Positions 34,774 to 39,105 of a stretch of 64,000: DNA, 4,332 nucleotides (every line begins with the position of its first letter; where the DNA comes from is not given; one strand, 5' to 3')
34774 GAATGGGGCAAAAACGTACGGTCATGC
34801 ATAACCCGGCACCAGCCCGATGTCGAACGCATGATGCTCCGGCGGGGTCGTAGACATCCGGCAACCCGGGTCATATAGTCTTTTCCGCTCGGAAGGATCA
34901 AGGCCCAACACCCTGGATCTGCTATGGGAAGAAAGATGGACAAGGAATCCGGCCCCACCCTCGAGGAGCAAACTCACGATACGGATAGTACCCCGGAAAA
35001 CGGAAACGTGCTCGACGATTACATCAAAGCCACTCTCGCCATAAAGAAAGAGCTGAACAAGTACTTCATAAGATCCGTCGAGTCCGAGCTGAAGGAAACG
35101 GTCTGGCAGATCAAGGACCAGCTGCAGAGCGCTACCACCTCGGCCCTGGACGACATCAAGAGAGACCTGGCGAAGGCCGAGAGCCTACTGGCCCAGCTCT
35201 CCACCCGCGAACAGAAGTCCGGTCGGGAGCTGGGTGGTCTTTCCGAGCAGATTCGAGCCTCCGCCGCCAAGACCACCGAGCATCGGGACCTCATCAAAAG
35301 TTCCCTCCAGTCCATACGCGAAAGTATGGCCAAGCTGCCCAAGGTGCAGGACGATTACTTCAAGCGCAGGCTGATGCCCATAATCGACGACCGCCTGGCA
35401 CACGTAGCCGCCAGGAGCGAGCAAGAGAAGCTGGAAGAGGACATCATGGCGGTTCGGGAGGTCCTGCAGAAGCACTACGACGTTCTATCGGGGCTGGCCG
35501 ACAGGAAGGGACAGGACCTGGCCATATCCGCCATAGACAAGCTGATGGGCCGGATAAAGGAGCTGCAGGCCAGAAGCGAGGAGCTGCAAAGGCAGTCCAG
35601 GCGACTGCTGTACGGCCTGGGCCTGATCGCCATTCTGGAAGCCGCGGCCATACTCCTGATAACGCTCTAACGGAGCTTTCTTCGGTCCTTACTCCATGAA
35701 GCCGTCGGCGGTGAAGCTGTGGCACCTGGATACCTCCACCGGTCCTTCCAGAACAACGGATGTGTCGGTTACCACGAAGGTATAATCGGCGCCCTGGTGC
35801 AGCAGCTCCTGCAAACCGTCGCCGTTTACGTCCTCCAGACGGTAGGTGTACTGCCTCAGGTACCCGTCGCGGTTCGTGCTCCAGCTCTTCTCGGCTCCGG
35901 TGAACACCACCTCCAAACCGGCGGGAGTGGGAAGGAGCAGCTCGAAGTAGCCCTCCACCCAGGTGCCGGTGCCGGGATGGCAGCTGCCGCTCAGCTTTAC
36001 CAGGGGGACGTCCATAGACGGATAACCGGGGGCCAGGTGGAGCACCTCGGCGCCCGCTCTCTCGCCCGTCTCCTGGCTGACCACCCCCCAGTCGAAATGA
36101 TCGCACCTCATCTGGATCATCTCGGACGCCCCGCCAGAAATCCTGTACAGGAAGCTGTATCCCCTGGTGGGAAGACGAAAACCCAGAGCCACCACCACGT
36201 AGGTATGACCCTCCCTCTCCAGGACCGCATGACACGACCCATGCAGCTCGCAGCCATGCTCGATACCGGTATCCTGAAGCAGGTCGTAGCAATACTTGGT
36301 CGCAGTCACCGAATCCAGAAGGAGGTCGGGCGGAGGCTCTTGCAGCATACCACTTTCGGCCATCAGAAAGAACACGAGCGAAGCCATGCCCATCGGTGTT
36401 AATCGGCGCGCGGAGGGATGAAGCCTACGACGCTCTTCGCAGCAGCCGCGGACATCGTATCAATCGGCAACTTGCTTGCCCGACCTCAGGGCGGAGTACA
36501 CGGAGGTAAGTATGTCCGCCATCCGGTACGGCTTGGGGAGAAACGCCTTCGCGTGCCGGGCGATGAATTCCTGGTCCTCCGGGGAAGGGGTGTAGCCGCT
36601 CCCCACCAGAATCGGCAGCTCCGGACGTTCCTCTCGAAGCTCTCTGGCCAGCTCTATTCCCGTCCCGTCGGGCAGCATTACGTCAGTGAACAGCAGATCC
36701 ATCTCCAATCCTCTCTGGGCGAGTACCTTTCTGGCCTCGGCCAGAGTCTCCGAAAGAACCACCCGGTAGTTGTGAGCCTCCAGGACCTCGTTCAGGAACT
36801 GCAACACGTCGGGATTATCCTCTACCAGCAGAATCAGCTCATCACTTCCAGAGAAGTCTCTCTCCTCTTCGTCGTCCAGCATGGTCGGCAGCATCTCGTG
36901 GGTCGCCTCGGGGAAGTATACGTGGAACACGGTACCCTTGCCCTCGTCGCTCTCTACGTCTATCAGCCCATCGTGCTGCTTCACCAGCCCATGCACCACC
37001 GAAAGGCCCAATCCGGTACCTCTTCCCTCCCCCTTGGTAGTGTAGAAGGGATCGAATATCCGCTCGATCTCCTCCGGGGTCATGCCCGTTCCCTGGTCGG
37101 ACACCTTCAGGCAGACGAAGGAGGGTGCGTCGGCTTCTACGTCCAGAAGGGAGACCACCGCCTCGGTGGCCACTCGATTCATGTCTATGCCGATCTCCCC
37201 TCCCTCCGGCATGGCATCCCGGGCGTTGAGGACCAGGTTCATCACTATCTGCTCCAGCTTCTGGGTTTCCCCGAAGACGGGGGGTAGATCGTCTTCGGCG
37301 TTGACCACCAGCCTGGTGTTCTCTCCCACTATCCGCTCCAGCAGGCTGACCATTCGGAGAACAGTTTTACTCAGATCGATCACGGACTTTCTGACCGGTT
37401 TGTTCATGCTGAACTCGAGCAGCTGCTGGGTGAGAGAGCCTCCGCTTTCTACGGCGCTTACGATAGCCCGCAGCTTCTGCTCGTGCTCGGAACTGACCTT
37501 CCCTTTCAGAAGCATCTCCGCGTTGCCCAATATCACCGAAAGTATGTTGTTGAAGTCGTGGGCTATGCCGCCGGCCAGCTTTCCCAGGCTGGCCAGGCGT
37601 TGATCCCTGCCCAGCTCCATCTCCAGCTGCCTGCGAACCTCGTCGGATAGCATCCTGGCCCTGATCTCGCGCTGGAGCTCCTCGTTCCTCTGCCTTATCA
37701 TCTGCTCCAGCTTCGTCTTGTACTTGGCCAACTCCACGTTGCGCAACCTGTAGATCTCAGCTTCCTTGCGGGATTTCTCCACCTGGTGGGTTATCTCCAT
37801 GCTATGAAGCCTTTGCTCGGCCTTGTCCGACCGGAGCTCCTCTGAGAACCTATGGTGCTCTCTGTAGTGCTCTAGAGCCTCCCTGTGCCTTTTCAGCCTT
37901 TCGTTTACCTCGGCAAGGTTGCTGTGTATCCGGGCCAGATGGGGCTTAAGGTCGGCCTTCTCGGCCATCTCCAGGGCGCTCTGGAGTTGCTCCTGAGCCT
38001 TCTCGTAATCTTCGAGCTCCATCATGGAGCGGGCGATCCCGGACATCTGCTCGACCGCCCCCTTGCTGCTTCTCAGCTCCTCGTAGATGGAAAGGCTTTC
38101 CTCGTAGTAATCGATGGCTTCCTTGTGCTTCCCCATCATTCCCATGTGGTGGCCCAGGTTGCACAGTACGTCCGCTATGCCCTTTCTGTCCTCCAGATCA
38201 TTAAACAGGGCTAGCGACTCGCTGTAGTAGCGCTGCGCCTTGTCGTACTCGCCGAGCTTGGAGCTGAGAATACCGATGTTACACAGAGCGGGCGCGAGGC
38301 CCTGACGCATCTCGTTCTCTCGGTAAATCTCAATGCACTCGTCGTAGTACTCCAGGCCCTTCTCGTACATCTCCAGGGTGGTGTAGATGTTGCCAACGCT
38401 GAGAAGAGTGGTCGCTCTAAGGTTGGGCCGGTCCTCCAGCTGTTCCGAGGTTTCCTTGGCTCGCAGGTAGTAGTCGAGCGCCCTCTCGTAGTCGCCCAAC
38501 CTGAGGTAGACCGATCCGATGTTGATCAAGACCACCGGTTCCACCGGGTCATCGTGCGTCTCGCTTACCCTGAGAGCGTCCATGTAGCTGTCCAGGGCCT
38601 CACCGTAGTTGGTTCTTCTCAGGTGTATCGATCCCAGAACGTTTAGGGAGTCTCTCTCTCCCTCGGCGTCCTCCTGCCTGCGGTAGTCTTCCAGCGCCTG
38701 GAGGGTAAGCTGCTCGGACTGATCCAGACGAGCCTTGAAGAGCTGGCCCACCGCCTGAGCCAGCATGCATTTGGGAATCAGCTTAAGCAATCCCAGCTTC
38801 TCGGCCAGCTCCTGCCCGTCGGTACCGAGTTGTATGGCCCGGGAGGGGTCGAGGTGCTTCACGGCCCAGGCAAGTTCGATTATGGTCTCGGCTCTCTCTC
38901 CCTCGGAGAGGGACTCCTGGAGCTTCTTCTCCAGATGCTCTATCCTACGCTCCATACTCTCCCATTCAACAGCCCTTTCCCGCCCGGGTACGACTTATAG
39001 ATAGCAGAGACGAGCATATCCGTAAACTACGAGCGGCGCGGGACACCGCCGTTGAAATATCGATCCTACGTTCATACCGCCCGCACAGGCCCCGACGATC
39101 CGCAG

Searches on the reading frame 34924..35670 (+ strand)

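Call 11: search_protein_families(library=pfam, proteins=[window:34924-35670:+], max_evalue=0.01)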
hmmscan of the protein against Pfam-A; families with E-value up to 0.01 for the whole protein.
window:34924-35670:+ (248 aa): 3 families
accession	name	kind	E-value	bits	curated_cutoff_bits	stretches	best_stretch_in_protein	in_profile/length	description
PF05440.17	MtrB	-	6.4e-05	23.8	27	0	117-147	20-50/94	Tetrahydromethanopterin S-methyltransferase subunit B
PF25228.1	Lips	-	0.0043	15.7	27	1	46-224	68-263/892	Lips protein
PF19443.4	DAHL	-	0.0049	17.1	38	0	76-223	39-192/221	DAHL domain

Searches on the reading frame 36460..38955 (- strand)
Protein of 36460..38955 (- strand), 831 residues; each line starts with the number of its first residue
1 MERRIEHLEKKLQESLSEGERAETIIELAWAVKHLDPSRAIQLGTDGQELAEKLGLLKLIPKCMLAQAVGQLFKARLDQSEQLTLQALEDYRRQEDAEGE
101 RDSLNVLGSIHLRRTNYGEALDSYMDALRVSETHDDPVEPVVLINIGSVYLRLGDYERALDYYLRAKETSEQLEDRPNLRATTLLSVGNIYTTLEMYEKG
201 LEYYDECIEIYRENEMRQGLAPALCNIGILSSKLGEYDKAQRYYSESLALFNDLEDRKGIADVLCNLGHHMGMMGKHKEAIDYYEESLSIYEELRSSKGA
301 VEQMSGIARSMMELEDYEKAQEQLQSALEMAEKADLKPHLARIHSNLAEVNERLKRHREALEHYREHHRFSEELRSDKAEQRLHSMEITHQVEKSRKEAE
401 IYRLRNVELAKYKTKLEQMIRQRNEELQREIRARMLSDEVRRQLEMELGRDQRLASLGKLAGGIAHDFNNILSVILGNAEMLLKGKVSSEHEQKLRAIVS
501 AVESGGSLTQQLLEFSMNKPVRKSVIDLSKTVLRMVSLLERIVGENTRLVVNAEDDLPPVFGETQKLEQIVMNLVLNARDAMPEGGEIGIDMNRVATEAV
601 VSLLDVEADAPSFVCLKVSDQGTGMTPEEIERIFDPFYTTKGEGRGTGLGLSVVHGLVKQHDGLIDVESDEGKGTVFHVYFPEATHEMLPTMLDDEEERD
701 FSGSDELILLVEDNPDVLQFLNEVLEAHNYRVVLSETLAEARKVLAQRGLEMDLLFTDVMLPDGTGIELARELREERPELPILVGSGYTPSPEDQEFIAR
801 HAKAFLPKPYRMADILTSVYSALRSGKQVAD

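Call 11: search_protein_families(library=pfam, proteins=[window:36460-38955:-], max_evalue=0.01)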
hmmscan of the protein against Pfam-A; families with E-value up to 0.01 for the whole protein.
window:36460-38955:- (831 aa): 21 families
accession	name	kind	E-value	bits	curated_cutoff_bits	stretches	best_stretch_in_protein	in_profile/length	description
PF13424.12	TPR_12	-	2.6e-43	146.5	30.1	4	221-293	3-77/77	Tetratricopeptide repeat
PF00515.34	TPR_1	-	5e-34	115.2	27.8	4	142-168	3-29/34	Tetratricopeptide repeat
PF07719.23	TPR_2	-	1.3e-32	109.6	27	3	142-168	3-29/34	Tetratricopeptide repeat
PF02518.31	HATPase_c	-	1.3e-25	90.4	26.4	1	564-684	3-110/111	Histidine kinase-, DNA gyrase B-, and HSP90-like ATPase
PF13181.12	TPR_8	-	5.4e-24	82.7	25.7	2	143-169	4-30/34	Tetratricopeptide repeat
PF00072.30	Response_reg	-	2.5e-19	69.9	30.2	1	708-819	1-110/111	Response regulator receiver domain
PF13176.12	TPR_7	-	2.9e-17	61.6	27.9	1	143-176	2-35/36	Tetratricopeptide repeat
PF13374.12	TPR_10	-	1.2e-15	57.3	27.5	1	143-173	5-35/42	Tetratricopeptide repeat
PF13432.12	TPR_16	-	4e-14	53.2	32.7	2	107-168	3-59/65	Tetratricopeptide repeat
PF13428.12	TPR_14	-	2.6e-10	40.3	23.5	0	143-168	4-29/44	Tetratricopeptide repeat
PF00512.31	HisKA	-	1.2e-09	38.6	26.9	1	457-517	2-62/66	His Kinase A (phospho-acceptor) domain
PF17874.7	TPR_MalT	-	4.6e-08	33.1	45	2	223-376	42-196/336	MalT-like TPR region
PF14938.12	SNAP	-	1.1e-07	32.1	25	0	155-245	89-179/282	Soluble NSF attachment protein, SNAP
PF13174.12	TPR_6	-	1.3e-07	32.2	26.3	0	143-166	3-26/33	Tetratricopeptide repeat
PF13431.12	TPR_17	-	3e-06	27.5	24.4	0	214-241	12-33/34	Tetratricopeptide repeat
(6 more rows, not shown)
